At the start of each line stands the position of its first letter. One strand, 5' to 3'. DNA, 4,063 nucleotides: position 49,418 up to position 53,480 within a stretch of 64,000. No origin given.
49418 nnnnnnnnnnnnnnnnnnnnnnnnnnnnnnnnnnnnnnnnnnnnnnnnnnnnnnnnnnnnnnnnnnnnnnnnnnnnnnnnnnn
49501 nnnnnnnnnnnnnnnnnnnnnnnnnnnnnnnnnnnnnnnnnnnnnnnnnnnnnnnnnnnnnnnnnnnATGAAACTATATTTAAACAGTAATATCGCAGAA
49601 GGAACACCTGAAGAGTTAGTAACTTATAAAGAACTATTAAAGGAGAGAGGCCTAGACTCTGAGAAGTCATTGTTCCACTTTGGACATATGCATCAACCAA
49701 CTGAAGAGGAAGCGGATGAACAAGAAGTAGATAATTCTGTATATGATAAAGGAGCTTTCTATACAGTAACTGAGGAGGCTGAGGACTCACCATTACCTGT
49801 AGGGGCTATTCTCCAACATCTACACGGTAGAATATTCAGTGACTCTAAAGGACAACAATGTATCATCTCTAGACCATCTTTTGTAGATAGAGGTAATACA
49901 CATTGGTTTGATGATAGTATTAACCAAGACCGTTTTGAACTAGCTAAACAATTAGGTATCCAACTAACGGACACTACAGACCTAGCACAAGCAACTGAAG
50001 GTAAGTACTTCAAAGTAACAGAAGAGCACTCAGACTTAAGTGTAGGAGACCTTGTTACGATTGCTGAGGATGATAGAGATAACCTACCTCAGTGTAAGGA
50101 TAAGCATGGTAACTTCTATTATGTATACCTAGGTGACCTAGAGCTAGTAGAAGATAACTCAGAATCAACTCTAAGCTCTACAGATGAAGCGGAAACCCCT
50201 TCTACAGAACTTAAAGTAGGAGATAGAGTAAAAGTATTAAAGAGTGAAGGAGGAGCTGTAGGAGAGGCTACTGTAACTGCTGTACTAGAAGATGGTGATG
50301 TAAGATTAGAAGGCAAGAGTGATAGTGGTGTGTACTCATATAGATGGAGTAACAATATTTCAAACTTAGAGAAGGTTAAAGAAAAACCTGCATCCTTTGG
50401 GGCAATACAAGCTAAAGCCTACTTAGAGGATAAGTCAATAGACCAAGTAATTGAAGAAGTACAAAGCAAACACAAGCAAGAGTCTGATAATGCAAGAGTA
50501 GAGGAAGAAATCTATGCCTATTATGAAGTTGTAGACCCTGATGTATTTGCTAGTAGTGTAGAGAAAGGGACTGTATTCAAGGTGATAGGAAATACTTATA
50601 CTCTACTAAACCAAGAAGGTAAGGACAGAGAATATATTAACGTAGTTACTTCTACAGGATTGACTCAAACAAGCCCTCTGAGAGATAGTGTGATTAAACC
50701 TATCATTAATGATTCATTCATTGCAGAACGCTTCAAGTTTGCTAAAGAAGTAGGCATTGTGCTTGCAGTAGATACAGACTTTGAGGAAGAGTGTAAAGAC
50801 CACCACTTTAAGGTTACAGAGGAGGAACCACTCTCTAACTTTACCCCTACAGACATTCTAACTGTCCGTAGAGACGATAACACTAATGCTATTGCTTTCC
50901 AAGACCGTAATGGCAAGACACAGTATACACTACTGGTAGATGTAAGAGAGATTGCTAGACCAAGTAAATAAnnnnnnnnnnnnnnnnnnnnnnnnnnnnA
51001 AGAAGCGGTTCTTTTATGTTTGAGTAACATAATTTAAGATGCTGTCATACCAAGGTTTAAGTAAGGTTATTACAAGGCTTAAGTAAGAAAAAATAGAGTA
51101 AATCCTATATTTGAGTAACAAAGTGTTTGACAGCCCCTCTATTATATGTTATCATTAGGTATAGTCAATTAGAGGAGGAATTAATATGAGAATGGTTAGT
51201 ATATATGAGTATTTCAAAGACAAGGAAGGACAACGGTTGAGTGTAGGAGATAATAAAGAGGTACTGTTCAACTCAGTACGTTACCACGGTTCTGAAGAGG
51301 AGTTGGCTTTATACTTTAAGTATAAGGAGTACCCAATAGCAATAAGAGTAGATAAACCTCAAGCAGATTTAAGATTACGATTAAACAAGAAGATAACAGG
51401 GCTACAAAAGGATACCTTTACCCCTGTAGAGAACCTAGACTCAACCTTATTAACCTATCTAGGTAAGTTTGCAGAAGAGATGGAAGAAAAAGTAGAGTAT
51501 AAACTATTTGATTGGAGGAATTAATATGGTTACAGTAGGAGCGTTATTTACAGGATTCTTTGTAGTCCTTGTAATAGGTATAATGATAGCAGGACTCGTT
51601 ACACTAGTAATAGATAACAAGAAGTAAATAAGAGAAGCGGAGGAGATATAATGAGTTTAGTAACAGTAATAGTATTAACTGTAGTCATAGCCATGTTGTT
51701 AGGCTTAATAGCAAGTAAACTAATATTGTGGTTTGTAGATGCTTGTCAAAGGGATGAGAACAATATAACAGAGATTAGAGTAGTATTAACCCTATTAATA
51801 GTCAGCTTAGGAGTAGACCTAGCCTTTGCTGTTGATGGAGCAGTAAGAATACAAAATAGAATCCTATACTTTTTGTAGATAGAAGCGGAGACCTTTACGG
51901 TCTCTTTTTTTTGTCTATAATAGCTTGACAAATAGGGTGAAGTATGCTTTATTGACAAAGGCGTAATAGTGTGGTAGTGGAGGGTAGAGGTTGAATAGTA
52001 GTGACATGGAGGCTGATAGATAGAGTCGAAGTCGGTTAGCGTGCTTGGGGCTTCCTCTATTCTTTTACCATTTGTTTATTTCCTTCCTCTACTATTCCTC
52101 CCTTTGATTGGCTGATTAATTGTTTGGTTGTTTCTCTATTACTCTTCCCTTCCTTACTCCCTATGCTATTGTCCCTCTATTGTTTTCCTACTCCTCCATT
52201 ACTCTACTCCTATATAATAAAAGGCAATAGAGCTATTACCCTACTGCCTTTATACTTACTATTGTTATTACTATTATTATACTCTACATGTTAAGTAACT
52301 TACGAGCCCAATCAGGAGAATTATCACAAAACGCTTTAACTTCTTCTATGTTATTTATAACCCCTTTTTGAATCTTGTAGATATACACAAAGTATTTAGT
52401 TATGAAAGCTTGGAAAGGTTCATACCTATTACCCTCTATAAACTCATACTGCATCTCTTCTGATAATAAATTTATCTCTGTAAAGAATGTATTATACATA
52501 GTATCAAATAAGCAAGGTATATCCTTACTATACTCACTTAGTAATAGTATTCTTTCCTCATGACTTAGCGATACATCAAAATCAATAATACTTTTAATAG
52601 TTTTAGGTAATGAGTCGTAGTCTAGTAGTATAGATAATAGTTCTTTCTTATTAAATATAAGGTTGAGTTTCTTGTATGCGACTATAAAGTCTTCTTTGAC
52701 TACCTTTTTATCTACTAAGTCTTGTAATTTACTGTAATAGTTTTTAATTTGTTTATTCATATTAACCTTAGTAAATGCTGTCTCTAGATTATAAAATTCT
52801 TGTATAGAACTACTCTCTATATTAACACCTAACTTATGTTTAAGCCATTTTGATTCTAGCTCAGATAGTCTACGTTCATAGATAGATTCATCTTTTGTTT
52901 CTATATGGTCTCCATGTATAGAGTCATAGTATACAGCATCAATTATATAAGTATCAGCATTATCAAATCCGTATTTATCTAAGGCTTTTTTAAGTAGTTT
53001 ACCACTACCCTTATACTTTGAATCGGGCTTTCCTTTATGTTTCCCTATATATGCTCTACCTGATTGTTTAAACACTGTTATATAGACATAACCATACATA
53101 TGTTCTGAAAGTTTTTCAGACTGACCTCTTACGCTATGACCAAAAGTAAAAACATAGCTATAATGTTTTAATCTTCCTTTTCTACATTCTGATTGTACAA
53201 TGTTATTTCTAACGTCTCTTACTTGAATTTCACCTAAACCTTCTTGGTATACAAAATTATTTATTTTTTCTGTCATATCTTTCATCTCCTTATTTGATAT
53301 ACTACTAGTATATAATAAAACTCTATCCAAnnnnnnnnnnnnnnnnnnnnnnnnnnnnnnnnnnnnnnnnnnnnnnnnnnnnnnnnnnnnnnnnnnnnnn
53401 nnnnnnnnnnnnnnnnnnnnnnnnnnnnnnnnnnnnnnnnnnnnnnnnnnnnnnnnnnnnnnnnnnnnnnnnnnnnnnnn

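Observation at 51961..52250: Strand-asymmetric non-coding region with degenerate CCTCTAyT repeats and an upstream promoter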

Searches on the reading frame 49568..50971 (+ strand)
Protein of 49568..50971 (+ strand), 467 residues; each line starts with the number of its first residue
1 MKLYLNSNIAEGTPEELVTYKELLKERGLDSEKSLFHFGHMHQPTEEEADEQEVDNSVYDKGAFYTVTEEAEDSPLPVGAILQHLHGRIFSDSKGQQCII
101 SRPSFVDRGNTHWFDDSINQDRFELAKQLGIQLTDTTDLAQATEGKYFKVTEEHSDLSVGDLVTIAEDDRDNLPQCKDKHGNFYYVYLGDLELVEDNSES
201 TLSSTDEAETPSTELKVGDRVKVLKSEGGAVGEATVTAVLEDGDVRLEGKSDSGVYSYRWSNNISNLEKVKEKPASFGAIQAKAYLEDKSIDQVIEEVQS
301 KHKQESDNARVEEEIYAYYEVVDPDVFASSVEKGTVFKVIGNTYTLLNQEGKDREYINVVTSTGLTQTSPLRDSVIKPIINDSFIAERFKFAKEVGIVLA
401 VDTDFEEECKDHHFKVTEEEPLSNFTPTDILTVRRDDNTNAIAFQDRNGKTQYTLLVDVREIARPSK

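Call 77: search_protein_families(library=pfam, proteins=[window:49568-50971:+], max_evalue=0.01)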
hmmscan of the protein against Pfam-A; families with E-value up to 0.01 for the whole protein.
window:49568-50971:+ (467 aa): 1 family
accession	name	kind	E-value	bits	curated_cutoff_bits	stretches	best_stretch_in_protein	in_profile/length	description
PF24145.1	K1-lyase_N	-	0.0085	16.6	27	0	212-245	23-56/72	K1 capsule-specific polysaccharide lyase, N-terminal domain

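Call 80: search_protein_families(library=phrogs, proteins=[window:49568-50971:+], max_evalue=0.001)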
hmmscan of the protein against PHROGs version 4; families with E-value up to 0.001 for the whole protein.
window:49568-50971:+ (467 aa): 2 families
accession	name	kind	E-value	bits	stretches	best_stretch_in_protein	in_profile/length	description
phrog_16491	-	unknown function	2.2e-36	126.5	2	191-273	21-100/183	-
phrog_13152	-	unknown function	6e-05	24.1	0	215-275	9-69/171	-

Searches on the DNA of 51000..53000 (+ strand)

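Call 4: search_dna_similar(query=window:51600-52700:+, collection=phages, mode=near, max_rows=30)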
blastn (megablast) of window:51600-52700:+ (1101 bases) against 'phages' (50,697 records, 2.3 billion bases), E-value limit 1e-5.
Records with a match: 3; places in all: 8; records where one place covers at least 80% of the query: 0.
Best place of each record, by identity: 90-95% 3.
By first word of the organism name: Staphylococcus 3.
By host as written in the record: Staphylococcus capitis 2; Staphylococcus ureilyticus ATCC 49330 1.
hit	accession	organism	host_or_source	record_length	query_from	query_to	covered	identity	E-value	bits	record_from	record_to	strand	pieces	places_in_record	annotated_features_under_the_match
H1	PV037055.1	Staphylococcus phage S2G3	Staphylococcus capitis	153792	1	460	42%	93.4%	0e+0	686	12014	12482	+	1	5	hypothetical protein (x3)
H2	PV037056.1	Staphylococcus phage Fi4S2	Staphylococcus capitis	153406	1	460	42%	93.4%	0e+0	686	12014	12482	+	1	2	hypothetical protein (x3)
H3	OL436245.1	Staphylococcus phage vB_SurM-PSU4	Staphylococcus ureilyticus ATCC 49330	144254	672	1098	39%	91.8%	1e-166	592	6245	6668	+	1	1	endonuclease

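Call 5: search_rna_families(source=window, start=51000, end=53000, threshold=evalue, max_evalue=10)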
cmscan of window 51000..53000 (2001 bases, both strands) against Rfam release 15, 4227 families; matches with E-value up to 10: 9.
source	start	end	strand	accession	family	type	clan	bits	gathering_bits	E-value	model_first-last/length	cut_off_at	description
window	52210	52314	-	RF02055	STnc380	Gene; sRNA;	-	23.9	60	0.067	1-108/108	no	Enterobacterial sRNA STnc380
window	51636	51705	+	RF01425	snoR121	Gene; snRNA; snoRNA; CD-box;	-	21.9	50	0.37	1-88/88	no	small nucleolar RNA snoR121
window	52212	52290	-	RF02058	STnc400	Gene;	-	21.2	80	0.47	1-125/125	no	Gammaproteobacterial sRNA STnc400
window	52217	52331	-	RF02728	HrrF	Gene; sRNA;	-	20.8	77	1.1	1-116/116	no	Haemophilus regulatory RNA responsive to iron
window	51318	51372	-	RF02701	PsrR1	Gene; sRNA;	-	17.1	42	5.1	1-79/79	no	Photosynthesis regulatory RNA1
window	52220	52323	-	RF02578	tsr25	Gene; sRNA;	-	16.9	63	1.1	1-181/181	no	S. aureus tsr25 small RNA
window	51797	51921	-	RF01808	MicX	Gene; sRNA;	-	16.8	75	1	1-194/194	no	MicX Vibrio cholerae sRNA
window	52794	52920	-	RF01407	STnc560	Gene; sRNA;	-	15.4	55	2.7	1-214/214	no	STnc560 Hfq binding RNA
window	52428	52484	-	RF00337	snoZ112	Gene; snRNA; snoRNA; CD-box;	CL00062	15.2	40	9.2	1-184/184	no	Small nucleolar RNA Z112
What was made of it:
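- On Structured non-coding RNA (Rfam family or new): The best hit near the locus reaches 23.9 bits against a threshold of 60 (call 5).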

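Call 7: get_annotated_region(hit=H1, flank=12500)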
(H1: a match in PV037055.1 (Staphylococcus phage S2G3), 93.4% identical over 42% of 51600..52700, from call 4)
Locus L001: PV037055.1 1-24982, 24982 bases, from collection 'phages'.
description: Staphylococcus phage S2G3, complete genome.
organism: Staphylococcus phage S2G3 (NCBI taxid 3401602)
taxonomy: Viruses; Duplodnaviria; Heunggongvirae; Uroviricota; Caudoviricetes
host: Staphylococcus capitis; source: waste water; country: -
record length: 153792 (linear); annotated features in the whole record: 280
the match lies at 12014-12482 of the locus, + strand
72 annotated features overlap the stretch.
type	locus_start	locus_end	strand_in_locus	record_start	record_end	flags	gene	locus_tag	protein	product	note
CDS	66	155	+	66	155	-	-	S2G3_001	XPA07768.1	hypothetical protein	-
CDS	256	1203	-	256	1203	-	-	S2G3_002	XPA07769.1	hypothetical protein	-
CDS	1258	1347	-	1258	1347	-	-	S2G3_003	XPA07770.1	hypothetical protein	-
CDS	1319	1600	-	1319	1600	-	-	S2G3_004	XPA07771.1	hypothetical protein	-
CDS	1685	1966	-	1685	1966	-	-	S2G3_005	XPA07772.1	hypothetical protein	-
CDS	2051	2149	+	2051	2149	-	-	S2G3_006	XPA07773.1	hypothetical protein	-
CDS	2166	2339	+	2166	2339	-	-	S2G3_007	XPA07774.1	hypothetical protein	-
CDS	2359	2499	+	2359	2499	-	-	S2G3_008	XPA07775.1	hypothetical protein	-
CDS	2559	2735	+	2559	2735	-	-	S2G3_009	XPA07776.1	hypothetical protein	-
CDS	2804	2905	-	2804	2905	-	-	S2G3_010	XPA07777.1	hypothetical protein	-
CDS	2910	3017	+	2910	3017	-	-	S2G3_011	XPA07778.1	hypothetical protein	-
CDS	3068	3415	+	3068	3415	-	-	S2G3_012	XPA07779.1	hypothetical protein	-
CDS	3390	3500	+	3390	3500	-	-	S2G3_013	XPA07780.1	hypothetical protein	-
CDS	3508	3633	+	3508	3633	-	-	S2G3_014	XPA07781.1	hypothetical protein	-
CDS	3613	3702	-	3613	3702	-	-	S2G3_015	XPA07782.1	hypothetical protein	-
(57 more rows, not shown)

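Call 8: get_annotated_region(hit=H3, flank=7000)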
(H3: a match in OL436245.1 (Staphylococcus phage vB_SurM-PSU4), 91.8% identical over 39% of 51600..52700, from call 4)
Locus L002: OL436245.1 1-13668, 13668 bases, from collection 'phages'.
description: Staphylococcus phage vB_SurM-PSU4, complete genome.
organism: Staphylococcus phage vB_SurM-PSU4 (NCBI taxid 2894348)
taxonomy: Viruses; Duplodnaviria; Heunggongvirae; Uroviricota; Caudoviricetes; Herelleviridae; Twortvirinae; Baoshanvirus
host: Staphylococcus ureilyticus ATCC 49330; source: sewage; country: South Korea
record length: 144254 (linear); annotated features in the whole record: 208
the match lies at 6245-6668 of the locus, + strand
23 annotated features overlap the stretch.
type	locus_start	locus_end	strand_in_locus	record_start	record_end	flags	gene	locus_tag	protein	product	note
CDS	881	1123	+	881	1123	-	-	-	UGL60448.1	hypothetical protein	-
CDS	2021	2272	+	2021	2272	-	-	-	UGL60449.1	hypothetical protein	-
CDS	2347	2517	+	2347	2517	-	-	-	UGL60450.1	hypothetical protein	-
CDS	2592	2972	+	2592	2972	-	-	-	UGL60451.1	hypothetical protein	-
CDS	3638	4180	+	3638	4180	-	-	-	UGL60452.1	hypothetical protein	-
CDS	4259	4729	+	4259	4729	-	-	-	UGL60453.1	hypothetical protein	-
CDS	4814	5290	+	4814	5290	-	-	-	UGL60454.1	hypothetical protein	-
CDS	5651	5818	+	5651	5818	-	-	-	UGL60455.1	hypothetical protein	-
CDS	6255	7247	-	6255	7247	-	-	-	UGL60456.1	endonuclease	-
CDS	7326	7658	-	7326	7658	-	-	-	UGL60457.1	hypothetical protein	-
CDS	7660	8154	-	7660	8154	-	-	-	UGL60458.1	hypothetical protein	-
CDS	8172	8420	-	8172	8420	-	-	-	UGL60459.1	hypothetical protein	-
CDS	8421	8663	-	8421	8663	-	-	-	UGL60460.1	hypothetical protein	-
CDS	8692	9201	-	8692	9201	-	-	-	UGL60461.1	hypothetical protein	-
CDS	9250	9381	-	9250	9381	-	-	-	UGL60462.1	hypothetical protein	-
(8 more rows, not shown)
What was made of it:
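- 52284..53330 (-): Homing-endonuclease-like gene, the first gene of the leftward block. It is context rather than part of the signal, and it marks where the locus differs from S2G3. 91.8% nucleotide identity to the 'endonuclease' gene of phage PSU4 at the equivalent position (calls 4, 8).
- Megablast finds Staphylococcus phages S2G3 and Fi4S2 at 93% identity, and PSU4 (Twortvirinae) for the endonuclease gene (calls 4, 7, 8).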

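Call 11: search_dna_similar(query=window:51880-52290:+, collection=phages, mode=distant, max_rows=60, max_evalue=0.001)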
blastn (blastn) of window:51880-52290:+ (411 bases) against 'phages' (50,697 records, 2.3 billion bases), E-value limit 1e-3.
Records with a match: 2; places in all: 9; records where one place covers at least 80% of the query: 0.
Best place of each record, by identity: 80-90% 2.
By first word of the organism name: Staphylococcus 2.
By host as written in the record: Staphylococcus capitis 2.
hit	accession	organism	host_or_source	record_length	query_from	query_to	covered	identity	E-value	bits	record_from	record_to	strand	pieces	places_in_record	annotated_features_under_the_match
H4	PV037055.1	Staphylococcus phage S2G3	Staphylococcus capitis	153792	1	212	52%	82.8%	9e-60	235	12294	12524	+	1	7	hypothetical protein | panacea domain-containing protein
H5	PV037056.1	Staphylococcus phage Fi4S2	Staphylococcus capitis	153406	1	212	52%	82.8%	9e-60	235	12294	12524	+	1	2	hypothetical protein (x2)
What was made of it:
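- Tried and rejected: A distant blastn search of the phage collection found only S2G3 and Fi4S2 (call 11).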

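Call 76: search_dna_similar(query=L002:5640-6260:+, collection=phages, mode=near, max_rows=40)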
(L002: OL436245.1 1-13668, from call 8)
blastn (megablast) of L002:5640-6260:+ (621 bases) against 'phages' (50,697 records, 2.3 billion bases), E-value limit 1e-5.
Records with a match: 16; places in all: 16; records where one place covers at least 80% of the query: 1.
Best place of each record, by identity: >=99% 1; 95-99% 2; 90-95% 1; 80-90% 12.
By first word of the organism name: Staphylococcus 16.
By host as written in the record: Staphylococcus carnosus TM300 9; Staphylococcus aureus 5; Staphylococcus ureilyticus ATCC 49330 1; - 1.
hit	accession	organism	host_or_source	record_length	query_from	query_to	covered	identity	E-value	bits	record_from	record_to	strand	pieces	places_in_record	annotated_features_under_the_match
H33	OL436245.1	Staphylococcus phage vB_SurM-PSU4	Staphylococcus ureilyticus ATCC 49330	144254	1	621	100%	100.0%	0e+0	1147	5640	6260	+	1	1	hypothetical protein | endonuclease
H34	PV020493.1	Staphylococcus phage RSM-J51Sa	-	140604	235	535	48%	84.0%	6e-74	283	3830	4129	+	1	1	record has no annotation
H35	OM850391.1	Staphylococcus phage O1-102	Staphylococcus aureus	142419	1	223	36%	91.6%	2e-79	302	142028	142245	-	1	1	record has no annotation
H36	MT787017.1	Staphylococcus phage WV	Staphylococcus aureus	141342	3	223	36%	89.6%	3e-72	278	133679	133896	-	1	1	record has no annotation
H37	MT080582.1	Staphylococcus phage vB_SauM_EW1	Staphylococcus carnosus TM300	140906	3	223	36%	88.7%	4e-70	270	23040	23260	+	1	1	record has no annotation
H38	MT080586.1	Staphylococcus phage vB_SauM_EW2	Staphylococcus carnosus TM300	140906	3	223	36%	88.7%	4e-70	270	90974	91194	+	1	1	record has no annotation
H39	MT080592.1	Staphylococcus phage vB_SauM_EW3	Staphylococcus carnosus TM300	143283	3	223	36%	88.7%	4e-70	270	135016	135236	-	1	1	record has no annotation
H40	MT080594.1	Staphylococcus phage vB_SauM_EW4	Staphylococcus carnosus TM300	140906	3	223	36%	88.7%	4e-70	270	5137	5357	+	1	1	record has no annotation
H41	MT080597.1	Staphylococcus phage vB_SauM_EW5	Staphylococcus carnosus TM300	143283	3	223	36%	88.7%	4e-70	270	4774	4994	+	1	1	record has no annotation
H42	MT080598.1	Staphylococcus phage vB_SauM_EW6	Staphylococcus carnosus TM300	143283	3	223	36%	88.7%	4e-70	270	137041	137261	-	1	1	record has no annotation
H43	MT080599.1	Staphylococcus phage vB_SauM_EW7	Staphylococcus carnosus TM300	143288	3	223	36%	88.7%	4e-70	270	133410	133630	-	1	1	record has no annotation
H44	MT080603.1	Staphylococcus phage vB_SauM_EW9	Staphylococcus carnosus TM300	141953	3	223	36%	88.7%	4e-70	270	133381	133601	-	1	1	record has no annotation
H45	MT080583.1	Staphylococcus phage vB_SauM_EW13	Staphylococcus carnosus TM300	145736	3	223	36%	88.3%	2e-68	265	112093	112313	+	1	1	record has no annotation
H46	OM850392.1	Staphylococcus phage B2-102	Staphylococcus aureus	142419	1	182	29%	96.7%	2e-79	302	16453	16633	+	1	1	record has no annotation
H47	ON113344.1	Staphylococcus phage T2-102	Staphylococcus aureus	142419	1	182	29%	96.7%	2e-79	302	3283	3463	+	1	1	record has no annotation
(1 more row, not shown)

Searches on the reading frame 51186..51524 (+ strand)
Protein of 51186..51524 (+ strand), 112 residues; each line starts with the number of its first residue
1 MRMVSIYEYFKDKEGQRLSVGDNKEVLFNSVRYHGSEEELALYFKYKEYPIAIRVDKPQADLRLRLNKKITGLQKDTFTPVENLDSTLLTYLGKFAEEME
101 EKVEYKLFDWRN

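Call 50: find_encoding_contigs(protein=window:51186-51524:+, flank=10000, max_places=10)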
Protein window:51186-51524:+ (112 aa): no gene with exactly this product is on record in the collection.

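Call 77: search_protein_families(library=pfam, proteins=[window:51186-51524:+], max_evalue=0.01)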
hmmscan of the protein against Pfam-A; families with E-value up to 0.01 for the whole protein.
window:51186-51524:+ (112 aa): 0 families

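Call 80: search_protein_families(library=phrogs, proteins=[window:51186-51524:+], max_evalue=0.001)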
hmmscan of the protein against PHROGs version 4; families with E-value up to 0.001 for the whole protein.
window:51186-51524:+ (112 aa): 1 family
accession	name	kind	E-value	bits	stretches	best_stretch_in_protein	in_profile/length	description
phrog_4637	-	unknown function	2.2e-06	28.5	1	3-95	3-94/110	-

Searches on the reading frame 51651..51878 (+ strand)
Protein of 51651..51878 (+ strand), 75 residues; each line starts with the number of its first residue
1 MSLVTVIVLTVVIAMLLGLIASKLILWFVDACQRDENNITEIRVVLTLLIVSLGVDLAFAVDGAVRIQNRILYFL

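Call 48: find_encoding_contigs(protein=window:51651-51878:+, flank=10000, max_places=10)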
Protein window:51651-51878:+ (75 aa): no gene with exactly this product is on record in the collection.

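Call 51: find_related_loci(query=window:51651-51878:+, collection=viral_contigs, flank=6000)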
Query window:51651-51878:+ (75 aa) in viral_contigs; peptide patterns used: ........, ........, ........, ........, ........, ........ (x = any residue, [..] = any of these).
75 stretches matched a pattern, but none encodes a relative of the query by tblastn (E <= 1e-3).

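Call 60: search_dna_similar(query=window:51651-51878:+, collection=phages, mode=protein, max_rows=40, max_evalue=0.001)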
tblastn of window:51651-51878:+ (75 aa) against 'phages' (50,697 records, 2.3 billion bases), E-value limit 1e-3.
Records with a match: 2; places in all: 4; records where one place covers at least 80% of the query: 2.
Best place of each record, by identity: 95-99% 2.
By first word of the organism name: Staphylococcus 2.
By host as written in the record: Staphylococcus capitis 2.
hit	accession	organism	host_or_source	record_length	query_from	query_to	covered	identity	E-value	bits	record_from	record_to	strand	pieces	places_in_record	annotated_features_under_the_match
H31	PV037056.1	Staphylococcus phage Fi4S2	Staphylococcus capitis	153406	1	75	100%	98.7%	6e-32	120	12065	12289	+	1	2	hypothetical protein (x2)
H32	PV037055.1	Staphylococcus phage S2G3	Staphylococcus capitis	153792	1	75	100%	98.7%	6e-32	120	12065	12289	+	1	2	hypothetical protein (x2)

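Call 77: search_protein_families(library=pfam, proteins=[window:51651-51878:+], max_evalue=0.01)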
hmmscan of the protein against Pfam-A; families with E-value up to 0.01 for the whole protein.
window:51651-51878:+ (75 aa): 0 families

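Call 80: search_protein_families(library=phrogs, proteins=[window:51651-51878:+], max_evalue=0.001)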
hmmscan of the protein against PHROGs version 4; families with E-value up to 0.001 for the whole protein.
window:51651-51878:+ (75 aa): 0 families

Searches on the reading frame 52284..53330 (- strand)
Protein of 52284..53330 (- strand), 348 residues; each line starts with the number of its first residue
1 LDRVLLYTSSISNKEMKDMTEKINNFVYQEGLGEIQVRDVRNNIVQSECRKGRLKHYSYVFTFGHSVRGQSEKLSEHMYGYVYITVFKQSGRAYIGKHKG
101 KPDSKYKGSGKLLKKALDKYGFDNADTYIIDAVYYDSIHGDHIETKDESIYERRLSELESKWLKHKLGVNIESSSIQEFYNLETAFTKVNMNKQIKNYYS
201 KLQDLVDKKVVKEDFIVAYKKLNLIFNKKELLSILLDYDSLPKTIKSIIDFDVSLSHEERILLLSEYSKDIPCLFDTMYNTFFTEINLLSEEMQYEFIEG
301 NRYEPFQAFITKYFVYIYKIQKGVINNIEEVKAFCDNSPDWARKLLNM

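Call 49: find_encoding_contigs(protein=window:52284-53330:-, flank=10000, max_places=10)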
Protein window:52284-53330:- (348 aa): no gene with exactly this product is on record in the collection.
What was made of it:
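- Tried and rejected: Exact-protein look-ups gave nothing (calls 48-50).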

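Call 77: search_protein_families(library=pfam, proteins=[window:52284-53330:-], max_evalue=0.01)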
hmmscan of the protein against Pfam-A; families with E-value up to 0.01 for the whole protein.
window:52284-53330:- (348 aa): 0 families

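Call 80: search_protein_families(library=phrogs, proteins=[window:52284-53330:-], max_evalue=0.001)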
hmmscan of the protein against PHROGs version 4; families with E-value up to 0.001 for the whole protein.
window:52284-53330:- (348 aa): 1 family
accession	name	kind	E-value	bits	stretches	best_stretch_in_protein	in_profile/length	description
phrog_314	-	DNA, RNA and nucleotide metabolism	4.4e-13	50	1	72-133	171-236/574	homing endonuclease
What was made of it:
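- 52284..53330 (-): phrog_314 homing endonuclease, E = 4.4e-13, partial match (call 80).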
